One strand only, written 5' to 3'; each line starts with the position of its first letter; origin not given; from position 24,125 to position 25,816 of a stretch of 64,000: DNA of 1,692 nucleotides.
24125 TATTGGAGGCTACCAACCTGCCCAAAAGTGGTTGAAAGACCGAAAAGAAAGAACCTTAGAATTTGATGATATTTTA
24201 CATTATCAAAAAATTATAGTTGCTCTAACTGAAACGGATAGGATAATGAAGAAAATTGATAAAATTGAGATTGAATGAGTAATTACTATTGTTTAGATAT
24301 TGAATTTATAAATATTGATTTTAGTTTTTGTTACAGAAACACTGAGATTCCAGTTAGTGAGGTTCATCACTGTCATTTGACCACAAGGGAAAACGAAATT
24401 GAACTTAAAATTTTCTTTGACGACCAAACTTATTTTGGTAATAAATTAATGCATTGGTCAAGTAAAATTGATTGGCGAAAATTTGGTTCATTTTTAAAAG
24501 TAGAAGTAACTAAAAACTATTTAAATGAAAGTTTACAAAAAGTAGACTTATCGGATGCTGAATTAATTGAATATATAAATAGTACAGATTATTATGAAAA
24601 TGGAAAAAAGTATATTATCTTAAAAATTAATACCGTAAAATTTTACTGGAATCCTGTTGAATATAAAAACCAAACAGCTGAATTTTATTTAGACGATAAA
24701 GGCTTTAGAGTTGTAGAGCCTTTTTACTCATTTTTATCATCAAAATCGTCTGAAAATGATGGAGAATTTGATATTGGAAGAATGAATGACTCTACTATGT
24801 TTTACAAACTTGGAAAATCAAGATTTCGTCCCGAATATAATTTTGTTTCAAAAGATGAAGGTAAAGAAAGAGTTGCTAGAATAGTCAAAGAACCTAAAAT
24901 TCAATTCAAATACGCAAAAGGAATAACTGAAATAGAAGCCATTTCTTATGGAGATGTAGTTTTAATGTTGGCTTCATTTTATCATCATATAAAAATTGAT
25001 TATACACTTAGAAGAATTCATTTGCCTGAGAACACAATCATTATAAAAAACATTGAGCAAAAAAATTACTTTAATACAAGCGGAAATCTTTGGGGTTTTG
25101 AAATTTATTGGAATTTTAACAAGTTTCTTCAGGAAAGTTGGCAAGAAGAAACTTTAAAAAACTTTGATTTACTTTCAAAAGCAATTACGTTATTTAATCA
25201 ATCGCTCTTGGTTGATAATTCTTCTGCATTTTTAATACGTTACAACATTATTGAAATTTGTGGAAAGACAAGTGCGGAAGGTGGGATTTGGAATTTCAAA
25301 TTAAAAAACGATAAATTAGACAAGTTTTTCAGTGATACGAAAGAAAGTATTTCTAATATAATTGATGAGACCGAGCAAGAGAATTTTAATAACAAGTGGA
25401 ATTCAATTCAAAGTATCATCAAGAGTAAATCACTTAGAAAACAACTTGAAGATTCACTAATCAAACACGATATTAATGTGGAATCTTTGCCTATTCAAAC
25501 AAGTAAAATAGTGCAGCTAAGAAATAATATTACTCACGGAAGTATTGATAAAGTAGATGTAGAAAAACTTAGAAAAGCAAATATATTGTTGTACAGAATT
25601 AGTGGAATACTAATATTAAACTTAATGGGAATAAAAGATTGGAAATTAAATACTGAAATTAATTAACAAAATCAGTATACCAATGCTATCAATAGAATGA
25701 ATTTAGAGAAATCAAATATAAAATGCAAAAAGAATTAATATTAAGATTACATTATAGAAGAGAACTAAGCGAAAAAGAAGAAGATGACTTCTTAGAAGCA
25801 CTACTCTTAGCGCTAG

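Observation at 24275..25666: HEPN (RNxxxH) protein whose start overlaps the stop of the RM fusion: a possible RM plus abortive-infection module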

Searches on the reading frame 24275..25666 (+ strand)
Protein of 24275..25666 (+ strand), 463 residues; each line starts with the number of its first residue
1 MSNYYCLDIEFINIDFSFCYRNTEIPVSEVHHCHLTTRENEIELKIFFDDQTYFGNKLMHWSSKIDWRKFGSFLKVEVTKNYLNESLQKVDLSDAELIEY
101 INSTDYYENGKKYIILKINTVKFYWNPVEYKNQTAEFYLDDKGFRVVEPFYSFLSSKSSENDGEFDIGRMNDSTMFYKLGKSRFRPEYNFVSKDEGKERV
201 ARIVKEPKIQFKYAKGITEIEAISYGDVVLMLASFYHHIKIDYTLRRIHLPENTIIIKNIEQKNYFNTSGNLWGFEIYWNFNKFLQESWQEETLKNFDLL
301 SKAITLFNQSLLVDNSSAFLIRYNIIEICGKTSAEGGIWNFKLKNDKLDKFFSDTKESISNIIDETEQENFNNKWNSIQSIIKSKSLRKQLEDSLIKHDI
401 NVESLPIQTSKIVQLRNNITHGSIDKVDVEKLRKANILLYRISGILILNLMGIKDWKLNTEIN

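Call 5: search_protein_families(library=pfam, proteins=[window:24275-25666:+], max_evalue=0.1)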
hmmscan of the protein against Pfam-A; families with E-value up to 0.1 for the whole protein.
window:24275-25666:+ (463 aa): 1 family
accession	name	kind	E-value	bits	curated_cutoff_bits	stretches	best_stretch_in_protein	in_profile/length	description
PF18739.6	HEPN_Apea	-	0.00058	20.7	24.4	1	349-438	23-112/136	Apea-like HEPN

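Call 6: search_protein_families(library=padloc, proteins=[window:24275-25666:+], max_evalue=0.1)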
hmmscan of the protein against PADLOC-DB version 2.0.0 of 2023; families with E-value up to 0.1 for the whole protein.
window:24275-25666:+ (463 aa): 1 family
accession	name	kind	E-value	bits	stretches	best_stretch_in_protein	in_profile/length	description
PDLC01974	CARF_m10--CARF_HEPN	-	0.059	10.5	1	352-434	342-423/476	-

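Call 7: search_protein_families(library=ncbifam, proteins=[window:24275-25666:+], max_evalue=0.1)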
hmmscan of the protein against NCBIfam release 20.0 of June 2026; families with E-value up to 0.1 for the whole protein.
window:24275-25666:+ (463 aa): 2 families
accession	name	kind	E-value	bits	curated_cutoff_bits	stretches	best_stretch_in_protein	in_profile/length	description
NF051852.1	efflux_TF_MtrR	exception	0.022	14.6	280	1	339-383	49-93/205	multidrug efflux system transcriptional repressor MtrR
NF007094.0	PRK09548.1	equivalog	0.039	12.3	687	1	318-403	498-576/598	PTS ascorbate-specific subunit IIBC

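Call 8: find_homologous_proteins(query=window:24275-25663:+, max_evalue=0.001)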
Query window:24275-25663:+ (463 aa): 327 proteins with E <= 0.001 among 5938 candidates; the best 120 are listed.
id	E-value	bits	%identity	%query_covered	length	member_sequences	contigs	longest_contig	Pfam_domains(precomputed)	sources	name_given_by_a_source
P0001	0.0e+0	1036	100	100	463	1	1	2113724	-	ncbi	-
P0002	1.3e-231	787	77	100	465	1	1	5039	-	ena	-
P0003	2.0e-231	787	77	100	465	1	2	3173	-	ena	-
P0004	6.8e-230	782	77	100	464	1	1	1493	-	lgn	-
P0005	6.9e-230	782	78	100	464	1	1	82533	-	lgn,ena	-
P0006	1.7e-227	774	76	100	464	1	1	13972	-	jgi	jgi:hypothetical protein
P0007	8.7e-226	768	75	100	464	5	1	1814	-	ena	-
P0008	7.3e-225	765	75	100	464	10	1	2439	-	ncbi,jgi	jgi:hypothetical protein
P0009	1.8e-224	764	75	100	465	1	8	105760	-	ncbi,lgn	-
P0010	2.3e-221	753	73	100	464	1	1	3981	-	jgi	jgi:hypothetical protein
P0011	3.4e-221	753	74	100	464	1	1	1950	-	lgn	-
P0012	1.7e-220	751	73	100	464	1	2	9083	-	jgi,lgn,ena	jgi:hypothetical protein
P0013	6.5e-220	749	74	100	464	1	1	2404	-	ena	-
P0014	4.2e-219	746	73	100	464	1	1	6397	-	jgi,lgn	jgi:hypothetical protein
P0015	1.7e-218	744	74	100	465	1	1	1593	-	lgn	-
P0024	4.2e-213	726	71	100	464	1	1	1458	PF18739.7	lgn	-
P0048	9.0e-193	659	64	100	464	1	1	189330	-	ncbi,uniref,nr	ncbi:hypothetical protein [Adhaeribacter soli]|uniref:ApeA N-terminal domain-containing protein n=1 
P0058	6.9e-189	646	64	100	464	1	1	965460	-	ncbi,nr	ncbi:MAG: hypothetical protein IPL31_00165 [Saprospiraceae bacterium]|nr:hypothetical protein [Sapro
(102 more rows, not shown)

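Call 10: find_related_loci(query=window:24275-25663:+, collection=genome_contigs, flank=6000)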
Query window:24275-25663:+ (463 aa) in genome_contigs; peptide patterns used: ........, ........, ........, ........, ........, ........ (x = any residue, [..] = any of these).
62 stretches matched a pattern; 13 encode a relative of the query (tblastn E <= 1e-3); 13 distinct loci.
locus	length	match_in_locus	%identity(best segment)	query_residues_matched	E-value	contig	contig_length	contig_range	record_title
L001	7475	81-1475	72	1-462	0e+0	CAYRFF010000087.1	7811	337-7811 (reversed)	MAG TPA_asm: uncultured Saprospiraceae bacterium isolate SRP187154_co1_283 genome assembly, contig: NODE_13910_length_78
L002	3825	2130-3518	71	1-462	0e+0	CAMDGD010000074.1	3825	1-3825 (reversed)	MAG: Paludibacter jiangxiensis isolate MiH-22jul19-243 genome assembly, contig: MiH-22jul19-C63295, whole genome shotgun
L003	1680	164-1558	72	1-462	0e+0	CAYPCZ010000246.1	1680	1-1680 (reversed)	MAG TPA_asm: uncultured Flavobacterium sp. isolate SRP220891_co3_126 genome assembly, contig: NODE_213440_length_1680_co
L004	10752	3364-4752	67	1-462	0e+0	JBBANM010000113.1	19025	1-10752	MAG: Saprospiraceae bacterium isolate EUL_115 ctg113-EUL_115, whole genome shotgun sequence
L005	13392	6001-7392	64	1-463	0e+0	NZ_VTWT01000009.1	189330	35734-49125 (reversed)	Adhaeribacter soli strain MA2 NODE_9_length_189330_cov_164.360697, whole genome shotgun sequence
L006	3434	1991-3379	60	1-462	0e+0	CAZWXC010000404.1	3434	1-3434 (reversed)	MAG TPA_asm: uncultured Flavobacteriales bacterium isolate SRP118108_co4_386 genome assembly, contig: NODE_37229_length_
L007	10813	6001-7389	61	1-462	1e-177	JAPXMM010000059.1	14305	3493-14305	MAG: Bacteroidales bacterium isolate binned_ad_5.57 NODE_4339_length_14305_cov_5.297574, whole genome shotgun sequence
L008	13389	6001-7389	57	1-462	4e-171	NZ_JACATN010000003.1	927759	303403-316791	Zobellia barbeyronii strain KMM 6746 NODE_3_length_927759, whole genome shotgun sequence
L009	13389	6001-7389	57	1-462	1e-165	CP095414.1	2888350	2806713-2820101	Bacteroidales bacterium F22 chromosome, complete genome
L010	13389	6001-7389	75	1-462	0e+0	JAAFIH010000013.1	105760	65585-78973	MAG: Cytophagales bacterium isolate bin10.concoct.b28b32b33.016 WN_Cytophagales_18_scaffold_13, whole genome shotgun seq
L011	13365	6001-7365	45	1-461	1e-125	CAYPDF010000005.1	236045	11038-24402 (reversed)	MAG TPA_asm: uncultured Ohtaekwangia sp. isolate binchicken_co351_92 genome assembly, contig: NODE_26_length_236045_cov_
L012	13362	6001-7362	43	3-462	2e-112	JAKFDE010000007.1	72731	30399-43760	MAG: Bacteroidia bacterium isolate LC039 contig-124_205, whole genome shotgun sequence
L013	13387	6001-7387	64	1-462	2e-142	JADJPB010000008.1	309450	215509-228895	MAG: Bacteroidetes bacterium isolate Fred_18-Q3-R57-64_BATAC.296 tig00011005-10-3104620, whole genome shotgun sequence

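Call 13: search_protein_families(library=pfam, proteins=[L005:4202-5761:-, L005:7499-10084:-, L008:3383-4591:-, L008:5336-5638:-, L008:7508-8140:-, L009:3551-5953:+, L009:7576-9348:+, L011:2195-6001:+, L012:5027-5986:+, L012:1783-3699:+], max_evalue=0.01)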
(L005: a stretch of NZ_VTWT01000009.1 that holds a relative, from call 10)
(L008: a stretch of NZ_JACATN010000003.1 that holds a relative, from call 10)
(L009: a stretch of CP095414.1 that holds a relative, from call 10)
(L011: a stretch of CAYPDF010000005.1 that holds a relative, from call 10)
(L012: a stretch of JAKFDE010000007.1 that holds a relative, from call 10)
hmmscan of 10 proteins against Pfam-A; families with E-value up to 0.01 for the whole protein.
L005:4202-5761:- (519 aa): 2 families
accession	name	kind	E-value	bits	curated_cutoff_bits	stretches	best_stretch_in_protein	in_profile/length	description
PF01039.27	Carboxyl_trans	-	2.6e-201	669.9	22.3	1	32-517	2-493/493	Carboxyl transferase domain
PF03255.19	ACCA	-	3.3e-13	49.9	23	2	306-451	86-237/310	Acetyl co-enzyme A carboxylase carboxyltransferase-like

L005:7499-10084:- (861 aa): 36 families (the best 25 are shown)
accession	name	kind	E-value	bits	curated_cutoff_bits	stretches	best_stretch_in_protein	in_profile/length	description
PF07724.20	AAA_2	-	7.9e-72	241.1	27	1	561-734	1-165/166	AAA domain (Cdc48 subfamily)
PF17871.7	AAA_lid_9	-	4e-34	117.1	22.8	1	369-470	2-103/104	AAA lid domain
PF02861.25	Clp_N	-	4.6e-28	97.6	20.7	2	17-66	2-51/53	Clp amino terminal domain, pathogenicity island component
PF10431.15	ClpB_D2-small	-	1.4e-27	96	21.9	1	741-819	1-79/81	C-terminal, D2-small domain, of ClpB protein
PF00004.35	AAA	-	1.4e-22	81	21.2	2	230-341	2-109/131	ATPase family associated with various cellular activities (AAA)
PF07728.20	AAA_5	-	2.4e-18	66.9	22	2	566-691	2-129/139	AAA domain (dynein-related subfamily)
PF00158.32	Sigma54_activat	-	6.4e-12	45.9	20.2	1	564-673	23-130/168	Sigma-54 interaction domain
PF13191.12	AAA_16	-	8.5e-12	46.3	32.6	1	207-254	2-52/167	AAA ATPase domain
PF20720.3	nSTAND3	-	1.2e-10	41.7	27.2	2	215-255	8-46/155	Novel STAND NTPase 3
PF13401.12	AAA_22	-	6.3e-10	39.9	27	1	225-309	4-96/130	AAA domain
PF01695.23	IstB_IS21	-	2.5e-08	34.2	24.1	1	212-291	78-153/238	IstB-like ATP binding protein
PF05496.18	RuvB_N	-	3.1e-07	30.7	27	0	535-586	9-56/159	Holliday junction DNA helicase RuvB P-loop domain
PF13238.12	AAA_18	-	1.2e-06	29.4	29.4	0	230-304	2-78/128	AAA domain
PF00910.28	RNA_helicase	-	8.4e-06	26.7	21.5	0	567-590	2-25/105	RNA helicase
PF05621.17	TniB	-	1.2e-05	25.3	22.4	1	267-364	89-184/189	Bacterial TniB protein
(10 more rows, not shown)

L008:3383-4591:- (402 aa): 1 family
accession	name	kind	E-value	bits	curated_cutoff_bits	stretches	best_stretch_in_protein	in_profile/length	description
PF00155.27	Aminotran_1_2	-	2.4e-28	99.8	19.7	1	48-394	5-360/361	Aminotransferase class I and II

L008:5336-5638:- (100 aa): 1 family
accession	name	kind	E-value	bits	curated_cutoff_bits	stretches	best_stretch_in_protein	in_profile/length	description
PF02627.25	CMD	-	4.4e-21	75.1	23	1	18-98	1-81/84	Carboxymuconolactone decarboxylase family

L008:7508-8140:- (210 aa): 4 families
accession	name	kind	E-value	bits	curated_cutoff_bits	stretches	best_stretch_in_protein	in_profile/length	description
PF13545.12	HTH_Crp_2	-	1.5e-08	34.9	27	1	150-210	2-64/70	Crp-like helix-turn-helix domain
PF00027.35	cNMP_binding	-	2.7e-06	27.7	27.5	1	29-117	3-89/89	Cyclic nucleotide-binding domain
PF00325.26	Crp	-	0.0012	19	21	0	170-195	4-29/32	Bacterial regulatory proteins, crp family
PF08279.18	HTH_11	-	0.0026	18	25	0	170-198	17-44/55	HTH domain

L009:3551-5953:+ (800 aa): 12 families
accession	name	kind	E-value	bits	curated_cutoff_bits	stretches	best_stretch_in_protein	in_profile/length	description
PF09848.15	SLFN-g3_helicase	-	4.3e-103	345.7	24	1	261-606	1-354/354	Schlafen group 3, DNA/RNA helicase domain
PF00717.28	Peptidase_S24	-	7.1e-09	35.8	23.3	1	685-794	30-115/116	Peptidase S24-like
PF04851.21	ResIII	-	6.8e-06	26.5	22.5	0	331-369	121-150/164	Type III restriction enzyme, res subunit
PF13401.12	AAA_22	-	4.3e-05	24.3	27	1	260-371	4-110/130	AAA domain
PF13604.12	AAA_30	-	4.9e-05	23.6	27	1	256-396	13-140/191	AAA domain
PF20720.3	nSTAND3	-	8.3e-05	22.8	27.2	1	257-296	13-52/155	Novel STAND NTPase 3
PF07088.17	GvpD_P-loop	-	0.0001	22.7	24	1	262-311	11-59/189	GvpD gas vesicle protein, P-loop domain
PF13245.12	AAA_19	-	0.00017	22.2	25.1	1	259-350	9-105/134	AAA domain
PF24883.2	NPHP3_N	-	0.00087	20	24.8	1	256-295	17-56/164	Nephrocystin 3, N-terminal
PF12775.13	AAA_7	-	0.0012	18.8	25.8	0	255-299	28-71/181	P-loop containing dynein motor region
PF01695.23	IstB_IS21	-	0.0068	16.4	24.1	0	252-299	83-130/238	IstB-like ATP binding protein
PF13086.12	AAA_11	-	0.0097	16.1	27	0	253-289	9-45/257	AAA domain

L009:7576-9348:+ (590 aa): 2 families
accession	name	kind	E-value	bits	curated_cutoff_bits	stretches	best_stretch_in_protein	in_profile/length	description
PF13289.12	SIR2_2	-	2.8e-08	34.4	24.5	1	128-219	2-94/141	SIR2-like domain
PF02146.23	SIR2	-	0.0049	17.3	24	0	94-141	46-93/180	Sir2 family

L011:2195-6001:+ (1268 aa): 7 families
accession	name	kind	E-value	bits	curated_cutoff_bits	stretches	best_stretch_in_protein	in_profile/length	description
PF25120.1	DUF7814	-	8.1e-93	310.7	27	1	239-465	1-228/228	Domain of unknown function (DUF7814)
PF23653.1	DUF7149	-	1.3e-86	290.5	27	1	7-238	2-239/239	Domain of unknown function (DUF7149)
PF07669.17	Eco57I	-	6.9e-46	156.9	25.3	1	625-915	1-171/171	Eco57I restriction-modification methylase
PF12950.13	TaqI_C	-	1.2e-09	38.9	26.5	1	1035-1209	2-118/118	TaqI-like C-terminal specificity domain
PF20473.4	MmeI_Mtase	-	2.7e-08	33.7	27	1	531-679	13-118/259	MmeI, DNA-methyltransferase domain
PF04313.20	HSDR_N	-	9.3e-06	26.1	25.1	1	68-143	122-191/198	Type I restriction enzyme R protein N terminus (HSDR_N)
PF13588.12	HSDR_N_2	-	0.0034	17.9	25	0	69-144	34-96/110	Type I restriction enzyme R protein N terminus (HSDR_N)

L012:5027-5986:+ (319 aa): 18 families
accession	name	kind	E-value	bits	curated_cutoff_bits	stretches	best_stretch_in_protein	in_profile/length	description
PF00448.28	SRP54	-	2.6e-76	256.1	22.7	1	116-316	1-195/196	SRP54-type protein, GTPase domain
PF02881.24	SRP54_N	-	2.7e-13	50.4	22.4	1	28-92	2-74/75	SRP54-type protein, helical bundle domain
PF13604.12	AAA_30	-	4.9e-07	30.1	27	1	117-213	19-103/191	AAA domain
PF13401.12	AAA_22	-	8.8e-06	26.5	27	1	115-226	4-110/130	AAA domain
PF13191.12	AAA_16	-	1.9e-05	25.7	32.6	1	109-195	17-98/167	AAA ATPase domain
PF13671.12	AAA_33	-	4.2e-05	24.3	27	0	118-219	1-90/143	AAA domain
PF06414.18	Zeta_toxin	-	0.00012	22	22.3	1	107-202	8-99/199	Zeta toxin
PF00005.33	ABC_tran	-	0.00018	22.5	25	1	118-215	13-93/137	ABC transporter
PF03308.22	MeaB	-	0.00024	20.6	23.1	1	115-215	32-142/273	Methylmalonyl Co-A mutase-associated GTPase MeaB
PF03266.21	NTPase_1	-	0.00038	20.8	23.9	0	119-256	2-146/168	NTPase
PF13245.12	AAA_19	-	0.0021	18.6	25.1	1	118-221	13-115/134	AAA domain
PF13207.12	AAA_17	-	0.0028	18.4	27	1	122-222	1-94/136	AAA domain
PF13479.12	AAA_24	-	0.0039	17.5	27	0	116-212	2-78/195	AAA domain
PF25199.1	nSTAND_NTPase5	-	0.0041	17.4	34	0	103-154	25-80/145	Novel STAND NTPase 5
PF01926.29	MMR_HSR1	-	0.0043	17.6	21.9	0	119-255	2-97/113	50S ribosome-binding GTPase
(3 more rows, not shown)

L012:1783-3699:+ (638 aa): 4 families
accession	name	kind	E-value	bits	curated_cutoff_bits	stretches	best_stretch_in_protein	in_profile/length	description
PF00270.35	DEAD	-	1.6e-46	158.5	26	1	25-193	1-167/167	DEAD/DEAH box helicase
PF00271.37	Helicase_C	-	1.6e-30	106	23.5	1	245-336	19-110/110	Helicase conserved C-terminal domain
PF03880.21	DbpA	-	8.1e-10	39.1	25.6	1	452-522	1-70/72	DbpA RNA binding domain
PF04851.21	ResIII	-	2.4e-06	28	22.5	1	28-159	8-139/164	Type III restriction enzyme, res subunit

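Call 15: search_solved_structures(query=A1, max_evalue=10, show_alignments=2)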
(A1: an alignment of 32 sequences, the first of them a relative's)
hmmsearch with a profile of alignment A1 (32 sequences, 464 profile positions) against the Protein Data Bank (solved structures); distinct sequences matched with E-value up to 10: 0.

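Call 25: search_protein_families(library=pfam, alignment_id=A1, max_evalue=0.01)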
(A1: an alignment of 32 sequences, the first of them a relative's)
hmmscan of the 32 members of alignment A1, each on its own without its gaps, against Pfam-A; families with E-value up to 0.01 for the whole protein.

A. member 1, P0001 (463 aa): 1 family
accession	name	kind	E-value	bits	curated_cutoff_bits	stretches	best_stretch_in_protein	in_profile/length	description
PF18739.6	HEPN_Apea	-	0.00058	20.7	24.4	1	349-438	23-112/136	Apea-like HEPN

B. families by the number of members that match (of 32 scanned): 1 family
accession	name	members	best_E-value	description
PF18739.6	HEPN_Apea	12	4.2e-05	Apea-like HEPN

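Call 29: find_related_loci(query=A1, collection=metagenome_contigs, flank=5000)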
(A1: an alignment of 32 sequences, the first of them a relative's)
Query A1 (463 aa) in metagenome_contigs; peptide patterns used: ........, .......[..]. (x = any residue, [..] = any of these).
261 stretches matched a pattern; 61 encode a relative of the query (tblastn E <= 1e-3); 61 distinct loci.
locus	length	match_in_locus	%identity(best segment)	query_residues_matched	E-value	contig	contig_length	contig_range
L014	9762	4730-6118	76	1-462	0e+0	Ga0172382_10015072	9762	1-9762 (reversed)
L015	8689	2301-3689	72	1-462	0e+0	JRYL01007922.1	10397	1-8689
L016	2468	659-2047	73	1-462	0e+0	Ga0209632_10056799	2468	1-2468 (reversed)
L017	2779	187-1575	71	1-462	0e+0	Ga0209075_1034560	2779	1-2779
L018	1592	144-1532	69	1-462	0e+0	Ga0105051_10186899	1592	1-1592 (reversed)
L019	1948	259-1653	71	1-462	0e+0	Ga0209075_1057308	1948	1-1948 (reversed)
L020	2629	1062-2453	67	1-463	0e+0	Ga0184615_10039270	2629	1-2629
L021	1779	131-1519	65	1-462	0e+0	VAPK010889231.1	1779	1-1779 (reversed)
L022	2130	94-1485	64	1-463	0e+0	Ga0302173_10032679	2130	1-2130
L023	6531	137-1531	63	1-463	0e+0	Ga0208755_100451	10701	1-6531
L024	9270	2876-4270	63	1-463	0e+0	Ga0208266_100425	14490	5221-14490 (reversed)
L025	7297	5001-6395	63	1-463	0e+0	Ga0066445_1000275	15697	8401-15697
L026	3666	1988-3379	63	1-463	0e+0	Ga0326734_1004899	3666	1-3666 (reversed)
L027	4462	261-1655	63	1-463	0e+0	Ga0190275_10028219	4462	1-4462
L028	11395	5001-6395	63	1-463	0e+0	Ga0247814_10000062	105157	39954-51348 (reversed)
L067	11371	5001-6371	42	1-462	5e-107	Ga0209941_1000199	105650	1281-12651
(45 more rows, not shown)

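Call 32: predict_structure(alignment_id=A2)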
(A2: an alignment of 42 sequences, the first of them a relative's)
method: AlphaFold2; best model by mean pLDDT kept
length: 463 residues; sequences in the alignment: 42
mean_pLDDT: 66.7   pTM: 0.39
mean pLDDT of the five models: 66.7, 60.5, 59.7, 54.1, 53.0
residues with pLDDT >= 90: 38; 70-90: 202; 50-70: 124; < 50: 99
segments of 3 or more residues with pLDDT < 50: 128-142, 179-187, 212-216, 245-289, 333-344, 457-463
pLDDT, mean of each block of 10 residues (from residue 1): 80 76 74 87 90 87 88 90 79 90 81 91 66 38 54 59 62 57 43 61 53 52 58 54 49 29 27 30 40 66 78 82 79 40 52 79 82 72 62 76 81 82 79 87 80 55 44
secondary structure, 60 per line:
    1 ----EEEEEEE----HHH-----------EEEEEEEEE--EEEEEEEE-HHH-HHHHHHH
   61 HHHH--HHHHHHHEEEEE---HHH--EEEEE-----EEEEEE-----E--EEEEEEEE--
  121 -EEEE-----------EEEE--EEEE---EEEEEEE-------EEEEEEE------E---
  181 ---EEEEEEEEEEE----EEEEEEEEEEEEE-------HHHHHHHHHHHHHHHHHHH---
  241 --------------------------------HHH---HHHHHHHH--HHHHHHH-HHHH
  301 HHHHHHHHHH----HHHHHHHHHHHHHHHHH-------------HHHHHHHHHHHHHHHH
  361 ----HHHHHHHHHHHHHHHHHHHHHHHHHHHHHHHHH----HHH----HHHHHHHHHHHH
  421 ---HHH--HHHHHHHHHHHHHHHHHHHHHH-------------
elements in order: E5-11 E30-38 E41-48 H54-64 H67-73 E74-78 E87-91 E97-102 E111-118 E122-125 E137-140 E143-146 E150-156 E164-170 E184-194 E199-211 H219-237 H279-286 H289-295 H297-310 H315-331 H345-360 H365-397 H409-420 H429-450

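Call 33: search_protein_representatives(alignment_id=A2)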
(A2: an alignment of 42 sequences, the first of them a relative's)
Query: 42 sequences, 464 profile positions. Proteins with E-value up to 0.001 (for the whole library): 219; up to 1e-10: 172; up to 1e-30: 93. The best 150 are listed.
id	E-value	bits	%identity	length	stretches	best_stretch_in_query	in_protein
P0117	2.0e-256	867.4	-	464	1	1-464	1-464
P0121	5.0e-146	503.4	-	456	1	1-463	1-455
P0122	3.9e-142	490.6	-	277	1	197-464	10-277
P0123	3.8e-139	480.7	-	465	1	5-462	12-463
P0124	4.2e-139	480.6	-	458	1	1-464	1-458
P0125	4.0e-137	474.0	-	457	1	1-464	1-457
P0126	2.4e-136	471.5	-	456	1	1-463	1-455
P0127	1.2e-135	469.2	-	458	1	4-462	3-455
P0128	3.1e-134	464.5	-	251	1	59-308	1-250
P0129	3.6e-134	464.3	-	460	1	1-462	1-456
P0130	7.8e-134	463.2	-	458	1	3-461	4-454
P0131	6.4e-129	447.0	-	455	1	1-459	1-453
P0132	1.3e-126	439.4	-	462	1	5-459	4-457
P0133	2.4e-125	435.2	-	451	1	1-463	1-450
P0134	7.4e-125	433.6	-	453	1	3-460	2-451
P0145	1.5e-94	333.7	-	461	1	3-460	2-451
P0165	2.4e-67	244.0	-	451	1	4-460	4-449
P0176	4.9e-54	200.1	-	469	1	15-460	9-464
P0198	1.3e-37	146.0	-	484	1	7-458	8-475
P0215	7.6e-30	120.4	-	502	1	5-456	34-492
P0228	2.9e-26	108.6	-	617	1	26-458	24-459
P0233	2.0e-25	105.8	-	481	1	20-456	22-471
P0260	8.1e-18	80.7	-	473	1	19-457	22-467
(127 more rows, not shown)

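Call 36: search_protein_families(library=pfam, alignment_id=A3, max_evalue=0.001)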
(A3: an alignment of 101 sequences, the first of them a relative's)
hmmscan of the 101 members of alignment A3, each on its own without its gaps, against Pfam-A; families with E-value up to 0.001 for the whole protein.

A. member 1, P0001 (463 aa): 1 family
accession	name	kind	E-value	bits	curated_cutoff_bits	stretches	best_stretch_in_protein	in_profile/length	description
PF18739.6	HEPN_Apea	-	0.00058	20.7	24.4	0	349-438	23-112/136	Apea-like HEPN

B. families by the number of members that match (of 101 scanned): 3 families
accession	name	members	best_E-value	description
PF18739.6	HEPN_Apea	12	7.9e-07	Apea-like HEPN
PF18735.6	HEPN_RiboL-PSP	5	1.7e-05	RiboL-PSP-HEPN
PF01934.22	HepT-like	1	0.00065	Ribonuclease HepT-like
